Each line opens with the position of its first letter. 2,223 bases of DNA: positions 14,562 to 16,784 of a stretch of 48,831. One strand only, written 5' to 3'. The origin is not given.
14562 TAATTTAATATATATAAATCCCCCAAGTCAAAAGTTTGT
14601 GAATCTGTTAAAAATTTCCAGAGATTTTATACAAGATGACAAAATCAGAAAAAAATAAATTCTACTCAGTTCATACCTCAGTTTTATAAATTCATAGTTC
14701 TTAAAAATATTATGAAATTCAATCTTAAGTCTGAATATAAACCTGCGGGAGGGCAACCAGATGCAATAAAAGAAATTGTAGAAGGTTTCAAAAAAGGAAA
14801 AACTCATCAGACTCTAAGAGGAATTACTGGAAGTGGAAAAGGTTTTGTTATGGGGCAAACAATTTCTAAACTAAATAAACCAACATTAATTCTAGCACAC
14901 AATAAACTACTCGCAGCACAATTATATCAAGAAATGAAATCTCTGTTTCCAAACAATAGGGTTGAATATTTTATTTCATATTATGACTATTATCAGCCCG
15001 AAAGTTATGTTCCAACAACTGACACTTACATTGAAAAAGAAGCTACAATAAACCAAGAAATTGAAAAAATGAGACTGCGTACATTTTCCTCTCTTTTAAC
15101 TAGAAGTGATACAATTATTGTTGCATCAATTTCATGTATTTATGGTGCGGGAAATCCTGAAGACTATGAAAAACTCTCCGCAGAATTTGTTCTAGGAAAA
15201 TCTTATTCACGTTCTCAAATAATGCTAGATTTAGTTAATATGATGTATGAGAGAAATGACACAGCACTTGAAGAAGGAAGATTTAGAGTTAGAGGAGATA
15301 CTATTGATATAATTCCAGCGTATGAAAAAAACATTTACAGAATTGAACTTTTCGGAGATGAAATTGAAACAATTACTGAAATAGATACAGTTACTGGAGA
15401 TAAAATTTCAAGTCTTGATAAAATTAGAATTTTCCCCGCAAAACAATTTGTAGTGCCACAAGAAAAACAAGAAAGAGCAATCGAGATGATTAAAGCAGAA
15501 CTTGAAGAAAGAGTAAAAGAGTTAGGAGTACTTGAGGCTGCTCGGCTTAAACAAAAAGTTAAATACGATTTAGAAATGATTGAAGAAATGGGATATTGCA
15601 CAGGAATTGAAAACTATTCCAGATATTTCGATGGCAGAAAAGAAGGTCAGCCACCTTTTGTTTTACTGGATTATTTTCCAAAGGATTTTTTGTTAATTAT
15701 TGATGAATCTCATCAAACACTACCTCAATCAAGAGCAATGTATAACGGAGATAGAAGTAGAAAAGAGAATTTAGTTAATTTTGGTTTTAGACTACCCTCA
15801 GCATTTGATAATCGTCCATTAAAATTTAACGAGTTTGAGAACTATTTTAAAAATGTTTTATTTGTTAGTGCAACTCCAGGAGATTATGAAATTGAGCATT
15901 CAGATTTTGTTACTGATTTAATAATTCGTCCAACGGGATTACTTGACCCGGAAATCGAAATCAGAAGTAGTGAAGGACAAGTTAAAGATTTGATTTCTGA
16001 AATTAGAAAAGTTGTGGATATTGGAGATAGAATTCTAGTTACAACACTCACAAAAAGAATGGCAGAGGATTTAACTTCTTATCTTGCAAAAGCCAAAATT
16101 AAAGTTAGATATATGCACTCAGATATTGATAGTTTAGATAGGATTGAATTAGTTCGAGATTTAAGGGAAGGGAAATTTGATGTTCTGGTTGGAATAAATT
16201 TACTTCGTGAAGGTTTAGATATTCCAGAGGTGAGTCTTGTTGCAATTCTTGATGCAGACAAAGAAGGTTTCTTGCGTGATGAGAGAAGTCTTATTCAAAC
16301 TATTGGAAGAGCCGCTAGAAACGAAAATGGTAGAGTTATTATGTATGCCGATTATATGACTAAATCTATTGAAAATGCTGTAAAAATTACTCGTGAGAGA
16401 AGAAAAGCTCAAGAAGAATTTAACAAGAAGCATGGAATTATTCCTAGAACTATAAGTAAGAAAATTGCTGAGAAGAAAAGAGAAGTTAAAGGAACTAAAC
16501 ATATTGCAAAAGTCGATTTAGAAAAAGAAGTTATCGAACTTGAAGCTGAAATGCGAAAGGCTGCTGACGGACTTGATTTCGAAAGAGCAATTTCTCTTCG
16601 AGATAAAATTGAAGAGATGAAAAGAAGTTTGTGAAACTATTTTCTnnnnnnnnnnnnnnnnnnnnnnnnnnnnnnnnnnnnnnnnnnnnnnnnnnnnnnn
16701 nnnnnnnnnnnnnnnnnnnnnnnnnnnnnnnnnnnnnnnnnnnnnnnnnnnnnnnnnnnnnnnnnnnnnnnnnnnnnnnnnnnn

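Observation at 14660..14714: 15-nt element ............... at a fixed position upstream of the TATA box links uvrB to dinD-like, PIN and DUF1016_N genes: candidate archaeal DNA-damage/defence regulon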

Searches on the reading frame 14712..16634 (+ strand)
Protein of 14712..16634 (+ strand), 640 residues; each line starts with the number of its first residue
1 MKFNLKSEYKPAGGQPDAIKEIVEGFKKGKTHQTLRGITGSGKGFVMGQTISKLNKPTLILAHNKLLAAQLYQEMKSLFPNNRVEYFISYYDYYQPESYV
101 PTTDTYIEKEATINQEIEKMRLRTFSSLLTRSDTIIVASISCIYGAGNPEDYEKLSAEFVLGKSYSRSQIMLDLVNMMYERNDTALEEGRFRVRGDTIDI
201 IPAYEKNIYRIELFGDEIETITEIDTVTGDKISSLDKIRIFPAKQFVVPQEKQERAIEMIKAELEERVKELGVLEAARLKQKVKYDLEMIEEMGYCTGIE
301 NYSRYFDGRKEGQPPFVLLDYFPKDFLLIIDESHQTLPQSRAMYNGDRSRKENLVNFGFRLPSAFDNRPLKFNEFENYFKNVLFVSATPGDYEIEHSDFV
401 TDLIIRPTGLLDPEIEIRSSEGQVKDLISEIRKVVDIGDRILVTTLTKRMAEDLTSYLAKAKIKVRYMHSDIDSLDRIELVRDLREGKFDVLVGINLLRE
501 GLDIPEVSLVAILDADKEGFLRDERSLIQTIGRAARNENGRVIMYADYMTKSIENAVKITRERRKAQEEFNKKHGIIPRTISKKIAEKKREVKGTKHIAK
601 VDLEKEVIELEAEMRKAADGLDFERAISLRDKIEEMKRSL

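Call 8: search_protein_families(library=pfam, proteins=[window:14712-16634:+], max_evalue=0.01)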
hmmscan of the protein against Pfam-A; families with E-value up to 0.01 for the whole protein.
window:14712-16634:+ (640 aa): 6 families
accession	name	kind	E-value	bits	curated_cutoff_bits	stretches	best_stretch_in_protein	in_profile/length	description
PF17757.6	UvrB_inter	-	3.9e-31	107.5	22.9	1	161-246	5-91/91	UvrB interaction domain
PF00271.37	Helicase_C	-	6.4e-21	75.1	23.5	1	431-537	10-109/110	Helicase conserved C-terminal domain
PF12344.14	UvrB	-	6.5e-18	64.8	27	1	544-585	1-42/43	Ultra-violet resistance protein B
PF04851.21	ResIII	-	2.8e-12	47.3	22.5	1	11-114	4-111/164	Type III restriction enzyme, res subunit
PF02151.25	UVR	-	3.1e-07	30.4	21.5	1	604-638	1-35/36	UvrB/uvrC motif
PF00270.35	DEAD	-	0.00045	20.4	26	0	15-87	4-79/167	DEAD/DEAH box helicase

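Call 12: find_encoding_contigs(protein=window:14712-16634:+, flank=10000, max_places=10)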
Protein window:14712-16634:+ (640 aa): no gene with exactly this product is on record in the collection.

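Call 22: find_homologous_proteins(query=window:14712-16634:+, max_evalue=1e-100)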
Query window:14712-16634:+ (640 aa): 8000 proteins with E <= 1e-100 among 8000 candidates; the best 120 are listed.
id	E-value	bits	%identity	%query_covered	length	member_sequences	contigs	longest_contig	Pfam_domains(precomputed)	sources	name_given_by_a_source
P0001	0.0e+0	1400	100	100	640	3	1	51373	PF02151.26,PF17757.7,PF00271.38,PF27431.1,PF04851.22,PF12344.15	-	-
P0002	0.0e+0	1079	76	100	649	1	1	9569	PF00270.36,PF02151.26,PF17757.7,PF00271.38,PF27431.1,PF04851.22,PF12344.15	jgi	jgi:excinuclease ABC subunit B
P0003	0.0e+0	1034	73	100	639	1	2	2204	PF00270.36,PF02151.26,PF17757.7,PF00271.38,PF27431.1,PF04851.22,PF12344.15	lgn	-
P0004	0.0e+0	1021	71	100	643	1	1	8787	PF00270.36,PF02151.26,PF17757.7,PF00271.38,PF27431.1,PF04851.22,PF12344.15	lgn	-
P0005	0.0e+0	1015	71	100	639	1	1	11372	PF00270.36,PF02151.26,PF17757.7,PF00271.38,PF27431.1,PF04851.22,PF12344.15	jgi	-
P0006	3.2e-296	1002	70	100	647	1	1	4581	PF00270.36,PF02151.26,PF17757.7,PF00271.38,PF27431.1,PF04851.22,PF12344.15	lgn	-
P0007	8.7e-296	1000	71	100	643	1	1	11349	PF00270.36,PF02151.26,PF17757.7,PF00271.38,PF27431.1,PF04851.22,PF12344.15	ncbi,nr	ncbi:MAG: excinuclease ABC subunit UvrB [Nanoarchaeota archaeon]|nr:excinuclease ABC subunit UvrB [N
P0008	5.2e-295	998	70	100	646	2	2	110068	PF00270.36,PF02151.26,PF17757.7,PF00271.38,PF27431.1,PF04851.22,PF12344.15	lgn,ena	-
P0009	2.9e-294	995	70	100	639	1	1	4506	PF00270.36,PF02151.26,PF17757.7,PF00271.38,PF27431.1,PF04851.22,PF12344.15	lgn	-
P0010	4.7e-294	995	71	100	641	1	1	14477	PF00270.36,PF02151.26,PF17757.7,PF00271.38,PF27431.1,PF04851.22,PF12344.15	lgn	-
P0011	4.7e-294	995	70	100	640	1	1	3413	PF00270.36,PF02151.26,PF17757.7,PF00271.38,PF27431.1,PF04851.22,PF12344.15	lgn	-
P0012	1.2e-293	993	70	100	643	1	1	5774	PF00270.36,PF02151.26,PF17757.7,PF00271.38,PF27431.1,PF04851.22,PF12344.15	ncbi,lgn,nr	ncbi:MAG: excinuclease ABC subunit UvrB [Nanoarchaeota archaeon]|nr:excinuclease ABC subunit UvrB [N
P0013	1.7e-292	989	69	100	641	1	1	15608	PF00270.36,PF02151.26,PF17757.7,PF00271.38,PF27431.1,PF04851.22,PF12344.15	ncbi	-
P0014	3.8e-292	988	70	100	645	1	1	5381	PF00270.36,PF02151.26,PF17757.7,PF00271.38,PF27431.1,PF04851.22,PF12344.15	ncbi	-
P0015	1.6e-290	983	68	100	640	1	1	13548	PF00270.36,PF02151.26,PF17757.7,PF00271.38,PF27431.1,PF04851.22,PF12344.15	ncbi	-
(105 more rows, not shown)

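Call 23: find_encoding_contigs(protein=P0002, flank=10000, max_places=2)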
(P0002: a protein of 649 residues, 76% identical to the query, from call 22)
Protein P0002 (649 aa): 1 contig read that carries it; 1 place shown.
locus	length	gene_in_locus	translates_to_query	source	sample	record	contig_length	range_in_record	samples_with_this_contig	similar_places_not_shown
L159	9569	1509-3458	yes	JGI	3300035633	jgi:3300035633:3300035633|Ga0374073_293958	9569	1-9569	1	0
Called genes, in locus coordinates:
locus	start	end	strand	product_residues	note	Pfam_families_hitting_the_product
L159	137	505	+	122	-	PF00266:Aminotran_5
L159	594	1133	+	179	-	PF00266:Aminotran_5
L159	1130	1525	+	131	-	PF01592:NifU_N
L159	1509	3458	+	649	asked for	PF00270:DEAD (faint), PF04851:ResIII, PF17757:UvrB_inter, PF27431:UvrB_3rd, PF00271:Helicase_C, PF12344:UvrB, PF02151:UVR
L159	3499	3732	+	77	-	-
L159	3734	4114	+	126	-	PF02661:Fic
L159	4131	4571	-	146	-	PF01934:HepT-like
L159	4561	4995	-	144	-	PF01909:NTP_transf_2 (weak), PF18765:Polbeta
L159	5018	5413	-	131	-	PF00293:NUDIX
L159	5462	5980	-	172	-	-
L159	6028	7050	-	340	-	PF01555:N6_N4_Mtase (weak), PF01170:UPF0020, PF13847:Methyltransf_31 (weak)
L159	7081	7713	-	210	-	-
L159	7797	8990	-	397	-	PF12704:MacB_PCD, PF02687:FtsX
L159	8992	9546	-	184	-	PF02687:FtsX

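Call 24: find_encoding_contigs(protein=P0004, flank=10000, max_places=2)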
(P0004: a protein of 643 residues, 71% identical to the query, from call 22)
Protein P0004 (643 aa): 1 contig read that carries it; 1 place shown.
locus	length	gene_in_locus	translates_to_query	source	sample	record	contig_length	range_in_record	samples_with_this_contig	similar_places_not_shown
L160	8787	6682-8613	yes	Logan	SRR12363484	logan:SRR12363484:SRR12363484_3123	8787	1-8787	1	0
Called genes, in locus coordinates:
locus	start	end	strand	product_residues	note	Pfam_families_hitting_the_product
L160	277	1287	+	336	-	PF00389:2-Hacid_dh, PF02826:2-Hacid_dh_C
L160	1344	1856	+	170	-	-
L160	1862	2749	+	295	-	-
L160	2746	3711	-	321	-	PF00924:MS_channel_2nd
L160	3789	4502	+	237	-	PF13175:AAA_15 (faint), PF00005:ABC_tran, PF13304:AAA_21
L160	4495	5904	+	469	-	-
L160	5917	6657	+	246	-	PF00561:Abhydrolase_1, PF12146:Hydrolase_4, PF12697:Abhydrolase_6 (weak), PF00326:Peptidase_S9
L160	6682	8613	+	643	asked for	PF00270:DEAD (faint), PF04851:ResIII, PF17757:UvrB_inter, PF27431:UvrB_3rd, PF00271:Helicase_C, PF12344:UvrB, PF02151:UVR (weak)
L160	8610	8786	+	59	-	?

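Call 25: find_encoding_contigs(protein=P0005, flank=10000, max_places=2)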
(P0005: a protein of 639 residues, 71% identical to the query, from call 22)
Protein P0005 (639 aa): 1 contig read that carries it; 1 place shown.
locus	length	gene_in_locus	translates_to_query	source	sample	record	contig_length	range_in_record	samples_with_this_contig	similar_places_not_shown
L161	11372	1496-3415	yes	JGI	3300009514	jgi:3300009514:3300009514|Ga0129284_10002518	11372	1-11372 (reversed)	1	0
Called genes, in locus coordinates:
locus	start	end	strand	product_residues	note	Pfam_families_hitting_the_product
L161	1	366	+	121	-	?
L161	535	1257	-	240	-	PF00005:ABC_tran, PF13304:AAA_21 (faint), PF02463:SMC_N (weak)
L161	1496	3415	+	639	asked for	PF00270:DEAD (faint), PF04851:ResIII, PF17757:UvrB_inter, PF27431:UvrB_3rd, PF00271:Helicase_C, PF12344:UvrB, PF02151:UVR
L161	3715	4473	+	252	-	PF17760:UvrA_inter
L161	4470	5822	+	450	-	-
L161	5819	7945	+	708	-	PF17755:UvrA_DNA-bind, PF02463:SMC_N (faint), PF00005:ABC_tran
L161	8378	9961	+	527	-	PF01541:GIY-YIG, PF27096:UvrC_M, PF22920:UvrC_RNaseH, PF08459:UvrC_RNaseH_dom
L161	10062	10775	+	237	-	PF12686:DUF3800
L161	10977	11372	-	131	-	?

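Call 26: find_encoding_contigs(protein=P0008, flank=10000, max_places=2)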
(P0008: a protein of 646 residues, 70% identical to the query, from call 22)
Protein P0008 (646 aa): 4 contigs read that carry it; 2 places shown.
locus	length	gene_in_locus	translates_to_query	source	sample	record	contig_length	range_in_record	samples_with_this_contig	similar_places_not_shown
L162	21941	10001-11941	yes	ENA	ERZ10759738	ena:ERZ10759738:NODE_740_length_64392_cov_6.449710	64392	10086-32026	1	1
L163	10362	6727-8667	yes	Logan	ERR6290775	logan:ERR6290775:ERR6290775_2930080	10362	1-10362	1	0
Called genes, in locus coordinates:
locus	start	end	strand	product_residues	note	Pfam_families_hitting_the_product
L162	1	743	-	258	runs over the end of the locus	-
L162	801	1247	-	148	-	PF00210:Ferritin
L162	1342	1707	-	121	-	PF08753:NikR_C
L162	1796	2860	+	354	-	PF01297:ZnuA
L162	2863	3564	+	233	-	PF02463:SMC_N (faint), PF13175:AAA_15 (faint), PF00005:ABC_tran, PF13304:AAA_21 (weak)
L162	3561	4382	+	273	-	PF00950:ABC-3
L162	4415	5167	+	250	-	PF00486:Trans_reg_C (faint)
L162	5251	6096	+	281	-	PF12146:Hydrolase_4 (faint), PF00326:Peptidase_S9 (weak)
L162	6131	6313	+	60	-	-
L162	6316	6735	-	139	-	-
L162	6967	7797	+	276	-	PF00487:FA_desaturase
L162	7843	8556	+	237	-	PF13175:AAA_15 (faint), PF00005:ABC_tran, PF13304:AAA_21 (weak)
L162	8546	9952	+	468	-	-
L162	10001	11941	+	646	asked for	PF00270:DEAD (faint), PF04851:ResIII, PF17757:UvrB_inter, PF27431:UvrB_3rd, PF00271:Helicase_C, PF12344:UvrB, PF02151:UVR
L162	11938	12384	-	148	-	-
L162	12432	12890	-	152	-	-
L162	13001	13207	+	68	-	-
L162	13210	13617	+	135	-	PF02077:SURF4 (faint), PF07681:DoxX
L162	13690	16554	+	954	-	PF02463:SMC_N (faint), PF03193:RsgA_GTPase (faint), PF13173:AAA_14 (faint), PF13191:AAA_16 (faint), PF13555:AAA_29 (faint), PF17760:UvrA_inter, PF17755:UvrA_DNA-bind, PF00005:ABC_tran, +3 more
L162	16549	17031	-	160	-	PF06574:FAD_syn (faint), PF01467:CTP_transf_like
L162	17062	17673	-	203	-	PF03412:Peptidase_C39, PF09778:Guanylate_cyc_2, PF11814:DUF3335, PF13529:Peptidase_C39_2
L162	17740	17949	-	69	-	PF00313:CSD, PF08206:OB_RNB (weak)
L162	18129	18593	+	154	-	-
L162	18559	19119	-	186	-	PF01202:SKI (weak)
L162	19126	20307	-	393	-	PF07690:MFS_1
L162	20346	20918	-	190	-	-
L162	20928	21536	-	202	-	-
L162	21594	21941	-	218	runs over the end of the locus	PF00702:Hydrolase, PF03031:NIF (weak), PF13419:HAD_2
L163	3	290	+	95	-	?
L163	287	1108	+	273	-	PF00950:ABC-3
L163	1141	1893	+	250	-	PF00486:Trans_reg_C (faint)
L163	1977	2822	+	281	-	PF12146:Hydrolase_4 (faint), PF00326:Peptidase_S9 (weak)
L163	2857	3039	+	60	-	-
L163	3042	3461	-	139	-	-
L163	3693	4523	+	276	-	PF00487:FA_desaturase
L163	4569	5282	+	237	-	PF13175:AAA_15 (faint), PF00005:ABC_tran, PF13304:AAA_21 (weak)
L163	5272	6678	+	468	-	-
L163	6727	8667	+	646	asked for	PF00270:DEAD (faint), PF04851:ResIII, PF17757:UvrB_inter, PF27431:UvrB_3rd, PF00271:Helicase_C, PF12344:UvrB, PF02151:UVR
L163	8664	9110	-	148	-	-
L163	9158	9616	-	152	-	-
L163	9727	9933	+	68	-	-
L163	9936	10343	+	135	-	PF02077:SURF4 (faint), PF07681:DoxX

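Call 51: list_cluster_members(proteins=[window:14712-16634:+, window:5982-6395:-, window:48400-48747:+, window:45219-46061:-, window:6546-7436:+, window:48019-48342:+])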
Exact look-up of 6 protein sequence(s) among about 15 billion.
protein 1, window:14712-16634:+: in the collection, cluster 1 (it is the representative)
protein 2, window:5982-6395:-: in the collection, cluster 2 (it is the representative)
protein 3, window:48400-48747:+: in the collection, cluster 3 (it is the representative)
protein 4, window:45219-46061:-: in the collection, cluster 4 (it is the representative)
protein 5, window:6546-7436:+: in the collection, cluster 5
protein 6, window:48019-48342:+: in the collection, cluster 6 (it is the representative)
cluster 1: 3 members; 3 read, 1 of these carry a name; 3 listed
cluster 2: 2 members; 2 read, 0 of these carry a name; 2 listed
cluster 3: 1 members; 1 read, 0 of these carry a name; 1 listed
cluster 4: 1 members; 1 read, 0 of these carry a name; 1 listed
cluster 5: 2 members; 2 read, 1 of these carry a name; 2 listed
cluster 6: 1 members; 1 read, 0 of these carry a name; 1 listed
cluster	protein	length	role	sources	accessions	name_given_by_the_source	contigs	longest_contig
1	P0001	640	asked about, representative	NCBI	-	-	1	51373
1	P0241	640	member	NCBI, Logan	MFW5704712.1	MAG: excinuclease ABC subunit UvrB [Nanoarchaeota archaeon]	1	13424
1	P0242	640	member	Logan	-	-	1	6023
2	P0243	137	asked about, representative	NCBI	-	-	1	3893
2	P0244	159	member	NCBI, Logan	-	-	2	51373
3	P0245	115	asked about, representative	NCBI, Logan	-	-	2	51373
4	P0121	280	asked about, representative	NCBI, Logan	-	-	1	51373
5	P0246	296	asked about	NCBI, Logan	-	-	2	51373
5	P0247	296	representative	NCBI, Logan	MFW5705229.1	MAG: RNA ligase family protein [Nanoarchaeota archaeon]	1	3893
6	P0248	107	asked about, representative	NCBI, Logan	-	-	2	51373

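Call 52: find_encoding_contigs(protein=P0241, flank=10000, max_places=3)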
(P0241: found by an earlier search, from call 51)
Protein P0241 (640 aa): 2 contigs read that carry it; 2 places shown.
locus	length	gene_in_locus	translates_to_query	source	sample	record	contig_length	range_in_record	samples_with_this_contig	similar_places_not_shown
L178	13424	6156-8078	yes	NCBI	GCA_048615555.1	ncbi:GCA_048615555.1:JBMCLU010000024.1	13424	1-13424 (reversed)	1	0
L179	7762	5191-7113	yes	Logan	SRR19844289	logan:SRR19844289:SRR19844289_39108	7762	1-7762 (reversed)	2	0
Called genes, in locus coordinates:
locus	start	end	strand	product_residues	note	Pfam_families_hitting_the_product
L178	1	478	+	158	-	PF00266:Aminotran_5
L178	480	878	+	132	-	PF01592:NifU_N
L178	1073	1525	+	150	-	-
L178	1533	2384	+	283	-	-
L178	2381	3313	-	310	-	PF01553:Acyltransferase (weak)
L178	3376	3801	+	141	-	-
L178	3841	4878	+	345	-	PF00793:DAHP_synth_1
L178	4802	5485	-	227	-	-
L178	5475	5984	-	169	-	-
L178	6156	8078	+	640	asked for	PF04851:ResIII, PF17757:UvrB_inter, PF27431:UvrB_3rd, PF00271:Helicase_C, PF12344:UvrB, PF02151:UVR (weak)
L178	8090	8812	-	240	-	-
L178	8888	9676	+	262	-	-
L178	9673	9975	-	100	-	-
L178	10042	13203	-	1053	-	-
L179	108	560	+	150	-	-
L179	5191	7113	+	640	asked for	PF04851:ResIII, PF17757:UvrB_inter, PF27431:UvrB_3rd, PF00271:Helicase_C, PF12344:UvrB, PF02151:UVR (weak)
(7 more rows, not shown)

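Call 53: find_encoding_contigs(protein=P0242, flank=10000, max_places=3)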
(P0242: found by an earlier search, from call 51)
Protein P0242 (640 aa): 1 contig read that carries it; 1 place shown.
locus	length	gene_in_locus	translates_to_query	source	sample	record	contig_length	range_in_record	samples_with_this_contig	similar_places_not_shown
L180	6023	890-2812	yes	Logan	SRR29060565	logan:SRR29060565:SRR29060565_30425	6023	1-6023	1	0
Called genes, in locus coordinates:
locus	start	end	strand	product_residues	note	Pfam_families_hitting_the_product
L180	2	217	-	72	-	?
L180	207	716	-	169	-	-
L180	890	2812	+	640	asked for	PF04851:ResIII, PF17757:UvrB_inter, PF27431:UvrB_3rd, PF00271:Helicase_C, PF12344:UvrB, PF02151:UVR (weak)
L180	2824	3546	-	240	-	-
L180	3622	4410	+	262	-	-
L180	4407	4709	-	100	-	-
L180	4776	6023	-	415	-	?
